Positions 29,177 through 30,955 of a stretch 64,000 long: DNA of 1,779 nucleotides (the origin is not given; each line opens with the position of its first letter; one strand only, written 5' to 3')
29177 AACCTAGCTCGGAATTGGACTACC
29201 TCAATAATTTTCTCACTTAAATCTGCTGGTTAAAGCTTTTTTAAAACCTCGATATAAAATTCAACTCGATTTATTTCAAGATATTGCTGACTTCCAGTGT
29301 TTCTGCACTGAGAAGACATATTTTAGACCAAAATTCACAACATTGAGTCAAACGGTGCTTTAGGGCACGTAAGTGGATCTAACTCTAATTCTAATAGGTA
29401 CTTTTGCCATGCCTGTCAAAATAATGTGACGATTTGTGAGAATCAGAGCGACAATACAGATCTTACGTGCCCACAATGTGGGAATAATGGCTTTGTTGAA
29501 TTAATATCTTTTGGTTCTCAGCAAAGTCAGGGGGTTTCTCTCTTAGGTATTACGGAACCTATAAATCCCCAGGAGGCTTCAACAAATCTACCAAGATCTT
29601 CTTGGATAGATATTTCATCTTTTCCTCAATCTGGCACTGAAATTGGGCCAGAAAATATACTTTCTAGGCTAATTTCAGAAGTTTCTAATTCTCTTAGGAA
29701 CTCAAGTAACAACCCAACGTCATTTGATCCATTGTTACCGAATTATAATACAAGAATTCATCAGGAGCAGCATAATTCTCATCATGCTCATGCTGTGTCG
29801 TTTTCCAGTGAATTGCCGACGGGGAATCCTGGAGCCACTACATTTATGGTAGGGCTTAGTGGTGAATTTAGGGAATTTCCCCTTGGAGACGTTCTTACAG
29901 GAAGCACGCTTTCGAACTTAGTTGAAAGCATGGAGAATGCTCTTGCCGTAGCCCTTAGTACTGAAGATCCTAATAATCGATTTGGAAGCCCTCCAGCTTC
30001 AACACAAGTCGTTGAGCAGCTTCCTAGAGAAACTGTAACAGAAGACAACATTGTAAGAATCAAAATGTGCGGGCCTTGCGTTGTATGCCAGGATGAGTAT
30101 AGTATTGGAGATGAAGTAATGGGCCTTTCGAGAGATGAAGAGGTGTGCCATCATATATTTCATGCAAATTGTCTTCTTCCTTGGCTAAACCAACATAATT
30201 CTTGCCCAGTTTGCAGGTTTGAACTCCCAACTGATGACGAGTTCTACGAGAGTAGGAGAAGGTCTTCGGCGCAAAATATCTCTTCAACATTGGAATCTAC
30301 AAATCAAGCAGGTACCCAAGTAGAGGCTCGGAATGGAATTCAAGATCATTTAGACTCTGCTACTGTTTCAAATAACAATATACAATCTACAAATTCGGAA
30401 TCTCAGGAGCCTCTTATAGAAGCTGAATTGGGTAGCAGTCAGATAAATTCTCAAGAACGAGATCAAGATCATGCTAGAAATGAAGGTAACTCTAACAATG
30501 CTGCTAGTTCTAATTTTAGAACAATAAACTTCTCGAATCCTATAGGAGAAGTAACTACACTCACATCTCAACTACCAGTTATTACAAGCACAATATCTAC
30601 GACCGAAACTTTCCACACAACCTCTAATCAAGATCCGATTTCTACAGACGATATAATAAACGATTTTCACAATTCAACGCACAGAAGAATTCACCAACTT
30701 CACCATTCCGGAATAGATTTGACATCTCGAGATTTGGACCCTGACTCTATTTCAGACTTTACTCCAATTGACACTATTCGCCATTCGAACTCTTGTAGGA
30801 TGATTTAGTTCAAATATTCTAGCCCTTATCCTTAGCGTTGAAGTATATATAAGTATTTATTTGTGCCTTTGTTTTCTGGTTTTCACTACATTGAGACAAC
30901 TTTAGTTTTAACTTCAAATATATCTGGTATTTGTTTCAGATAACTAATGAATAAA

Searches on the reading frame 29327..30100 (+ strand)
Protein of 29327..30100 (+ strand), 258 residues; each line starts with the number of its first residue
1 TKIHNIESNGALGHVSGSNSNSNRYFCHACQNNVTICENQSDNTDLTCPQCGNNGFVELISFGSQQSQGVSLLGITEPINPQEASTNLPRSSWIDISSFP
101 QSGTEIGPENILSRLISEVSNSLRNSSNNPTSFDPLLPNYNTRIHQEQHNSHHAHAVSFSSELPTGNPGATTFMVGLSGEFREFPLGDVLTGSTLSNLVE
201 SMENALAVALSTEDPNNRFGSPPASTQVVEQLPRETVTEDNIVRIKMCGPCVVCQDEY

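Call 64: find_homologous_proteins(query=window:29327-30100:+, max_evalue=1e-10)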
Query window:29327-30100:+ (258 aa): 4 proteins with E <= 1e-10 among 820 candidates.
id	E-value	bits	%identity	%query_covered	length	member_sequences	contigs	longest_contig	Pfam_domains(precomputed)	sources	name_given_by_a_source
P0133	2.7e-77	278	63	84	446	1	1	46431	PF13923.13,PF12678.14,PF13639.13,PF12861.14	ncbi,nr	ncbi:zinc finger, C3HC4 type (RING finger) domain-containing protein [Cryptosporidium felis]|nr:zinc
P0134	2.2e-63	232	87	47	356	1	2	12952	PF13923.13,PF12678.14,PF13639.13,PF12861.14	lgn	-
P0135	1.2e-59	220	65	69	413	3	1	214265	PF13923.13,PF12678.14,PF13639.13,PF12861.14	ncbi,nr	ncbi:ring domain-containing protein [Cryptosporidium canis]|nr:ring domain-containing protein [Crypt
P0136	3.5e-49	185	54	71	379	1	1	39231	PF00097.32,PF13923.13,PF12678.14,PF13639.13,PF12861.14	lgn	-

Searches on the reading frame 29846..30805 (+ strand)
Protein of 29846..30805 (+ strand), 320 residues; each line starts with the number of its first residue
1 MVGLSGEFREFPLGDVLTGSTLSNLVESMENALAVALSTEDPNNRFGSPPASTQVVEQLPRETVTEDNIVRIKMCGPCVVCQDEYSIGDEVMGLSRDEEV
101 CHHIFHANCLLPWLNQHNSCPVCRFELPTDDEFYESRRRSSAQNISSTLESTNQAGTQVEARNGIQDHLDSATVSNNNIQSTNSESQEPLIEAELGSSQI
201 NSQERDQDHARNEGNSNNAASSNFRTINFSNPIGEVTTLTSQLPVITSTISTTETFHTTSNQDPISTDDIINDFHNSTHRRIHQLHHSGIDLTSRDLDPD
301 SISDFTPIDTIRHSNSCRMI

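Call 68: list_cluster_members(proteins=[window:29846-30805:+, window:29327-30805:+])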
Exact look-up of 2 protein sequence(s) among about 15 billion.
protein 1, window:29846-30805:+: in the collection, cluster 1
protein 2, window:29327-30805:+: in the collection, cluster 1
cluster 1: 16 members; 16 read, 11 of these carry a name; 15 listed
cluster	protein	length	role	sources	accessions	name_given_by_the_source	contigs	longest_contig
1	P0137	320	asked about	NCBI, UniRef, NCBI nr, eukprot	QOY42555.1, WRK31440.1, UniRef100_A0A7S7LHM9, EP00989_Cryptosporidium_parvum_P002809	RING-type Zinc finger protein [Cryptosporidium parvum] | RING-type E3 ubiquitin transferase n=2 Tax=Cryptosporidium parvum TaxID=5807 ... | Uncharacterized protein with RING-type Zinc finger [Cryptosporidium parvum]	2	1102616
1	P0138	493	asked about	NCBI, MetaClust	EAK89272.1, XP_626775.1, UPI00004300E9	ring domain protein, partial [Cryptosporidium parvum Iowa II] | status=active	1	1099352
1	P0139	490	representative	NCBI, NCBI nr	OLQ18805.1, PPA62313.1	Ring finger domain protein [Cryptosporidium hominis] | E3 ubiquitin-protein ligase RING1-like protein [Cryptosporidium hominis]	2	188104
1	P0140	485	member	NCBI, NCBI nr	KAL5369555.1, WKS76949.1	ring domain-containing protein [Cryptosporidium parvum] | ring domain-containing protein [Cryptosporidium sp. 43IA8]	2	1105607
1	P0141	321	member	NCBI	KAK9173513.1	hypothetical protein cmbei_3002060 [Cryptosporidium meleagridis]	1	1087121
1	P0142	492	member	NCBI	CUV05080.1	unnamed protein product, partial [Cryptosporidium hominis]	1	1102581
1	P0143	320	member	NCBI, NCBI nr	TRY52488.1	Uncharacterized protein CTYZ_00002922 [Cryptosporidium tyzzeri]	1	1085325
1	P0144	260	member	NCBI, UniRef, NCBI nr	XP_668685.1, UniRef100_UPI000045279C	hypothetical protein [Cryptosporidium hominis TU502] | hypothetical protein n=1 Tax=Cryptosporidium hominis (strain TU502) TaxID=353151 ...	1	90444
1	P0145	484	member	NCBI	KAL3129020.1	ring domain-containing protein [Cryptosporidium hominis]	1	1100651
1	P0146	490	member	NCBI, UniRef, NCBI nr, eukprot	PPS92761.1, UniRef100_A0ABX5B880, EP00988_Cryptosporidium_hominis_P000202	Uncharacterized protein with RING-type Zinc finger [Cryptosporidium hominis] | RING-type E3 ubiquitin transferase n=1 Tax=Cryptosporidium hominis TaxID=237895 ... | PPS92761.1 Uncharacterized protein with RING-type Zinc finger [Cryptosporidium hominis]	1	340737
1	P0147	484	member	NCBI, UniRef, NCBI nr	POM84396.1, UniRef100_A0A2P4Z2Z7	Ring finger domain protein [Cryptosporidium meleagridis] | RING-type E3 ubiquitin transferase n=1 Tax=Cryptosporidium meleagridis TaxID=93969 ...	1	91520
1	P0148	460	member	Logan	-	-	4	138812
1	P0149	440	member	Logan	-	-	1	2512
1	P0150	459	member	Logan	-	-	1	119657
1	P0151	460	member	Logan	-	-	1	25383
